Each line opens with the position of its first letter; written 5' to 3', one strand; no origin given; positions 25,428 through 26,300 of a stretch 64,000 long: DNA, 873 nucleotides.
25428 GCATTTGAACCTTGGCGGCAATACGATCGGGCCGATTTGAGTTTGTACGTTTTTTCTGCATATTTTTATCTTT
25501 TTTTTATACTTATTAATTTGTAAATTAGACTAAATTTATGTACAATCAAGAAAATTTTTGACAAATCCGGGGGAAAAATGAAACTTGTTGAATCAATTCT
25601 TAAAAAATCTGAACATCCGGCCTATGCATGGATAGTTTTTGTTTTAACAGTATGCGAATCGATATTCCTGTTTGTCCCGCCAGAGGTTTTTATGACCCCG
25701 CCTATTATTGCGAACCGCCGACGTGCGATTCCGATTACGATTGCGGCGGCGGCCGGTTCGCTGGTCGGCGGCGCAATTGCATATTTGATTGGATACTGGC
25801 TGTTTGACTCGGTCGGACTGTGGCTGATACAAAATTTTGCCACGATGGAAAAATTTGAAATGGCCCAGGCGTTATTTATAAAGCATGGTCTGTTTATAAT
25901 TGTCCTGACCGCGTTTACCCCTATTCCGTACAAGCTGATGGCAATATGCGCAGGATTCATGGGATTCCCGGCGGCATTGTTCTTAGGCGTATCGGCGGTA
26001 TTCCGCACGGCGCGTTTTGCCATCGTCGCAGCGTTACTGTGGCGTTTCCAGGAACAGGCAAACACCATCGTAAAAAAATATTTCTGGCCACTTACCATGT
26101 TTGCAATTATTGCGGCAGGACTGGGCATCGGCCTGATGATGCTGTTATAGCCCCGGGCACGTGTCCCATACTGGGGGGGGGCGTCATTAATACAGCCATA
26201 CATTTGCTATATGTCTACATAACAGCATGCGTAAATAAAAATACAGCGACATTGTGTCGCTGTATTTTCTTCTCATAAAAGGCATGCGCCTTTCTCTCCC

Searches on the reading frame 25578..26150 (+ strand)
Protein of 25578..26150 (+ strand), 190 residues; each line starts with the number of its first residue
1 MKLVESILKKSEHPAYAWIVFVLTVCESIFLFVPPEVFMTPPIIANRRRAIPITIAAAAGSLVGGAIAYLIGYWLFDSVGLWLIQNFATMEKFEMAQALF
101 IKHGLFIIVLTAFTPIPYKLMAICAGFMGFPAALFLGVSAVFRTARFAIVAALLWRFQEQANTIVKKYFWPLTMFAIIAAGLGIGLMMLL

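Call 39: find_encoding_contigs(protein=window:25578-26150:+, flank=2000, max_places=10)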
Protein window:25578-26150:+ (190 aa): 23 contigs read that carry it; 4 places shown.
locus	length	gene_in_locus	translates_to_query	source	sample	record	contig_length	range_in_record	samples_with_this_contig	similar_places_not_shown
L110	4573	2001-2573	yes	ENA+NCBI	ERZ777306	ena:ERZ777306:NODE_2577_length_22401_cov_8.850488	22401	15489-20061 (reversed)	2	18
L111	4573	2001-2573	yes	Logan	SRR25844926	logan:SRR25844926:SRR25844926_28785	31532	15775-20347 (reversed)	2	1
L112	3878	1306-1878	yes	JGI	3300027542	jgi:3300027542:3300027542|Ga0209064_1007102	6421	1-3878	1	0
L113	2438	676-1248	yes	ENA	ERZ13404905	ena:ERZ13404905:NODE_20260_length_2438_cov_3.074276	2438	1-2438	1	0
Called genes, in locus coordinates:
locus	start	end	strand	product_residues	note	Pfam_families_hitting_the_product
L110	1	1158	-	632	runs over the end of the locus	PF00009:GTP_EFTU, PF03144:GTP_EFTU_D2, PF00679:EFG_C, PF06421:LepA_C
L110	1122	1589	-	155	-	PF00583:Acetyltransf_1, PF13673:Acetyltransf_10, PF13508:Acetyltransf_7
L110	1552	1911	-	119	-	PF02033:RBFA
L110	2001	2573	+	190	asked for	PF09335:VTT_dom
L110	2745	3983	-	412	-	-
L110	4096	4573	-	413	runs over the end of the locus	-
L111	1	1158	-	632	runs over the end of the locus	PF00009:GTP_EFTU, PF03144:GTP_EFTU_D2, PF00679:EFG_C, PF06421:LepA_C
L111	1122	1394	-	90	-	PF00583:Acetyltransf_1, PF13508:Acetyltransf_7, PF13673:Acetyltransf_10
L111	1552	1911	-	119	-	PF02033:RBFA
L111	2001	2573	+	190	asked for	PF09335:VTT_dom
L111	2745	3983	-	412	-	-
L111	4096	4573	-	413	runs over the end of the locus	-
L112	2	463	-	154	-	?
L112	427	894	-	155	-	PF00583:Acetyltransf_1, PF13673:Acetyltransf_10, PF13508:Acetyltransf_7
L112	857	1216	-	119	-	PF02033:RBFA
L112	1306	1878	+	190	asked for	PF09335:VTT_dom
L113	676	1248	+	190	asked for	PF09335:VTT_dom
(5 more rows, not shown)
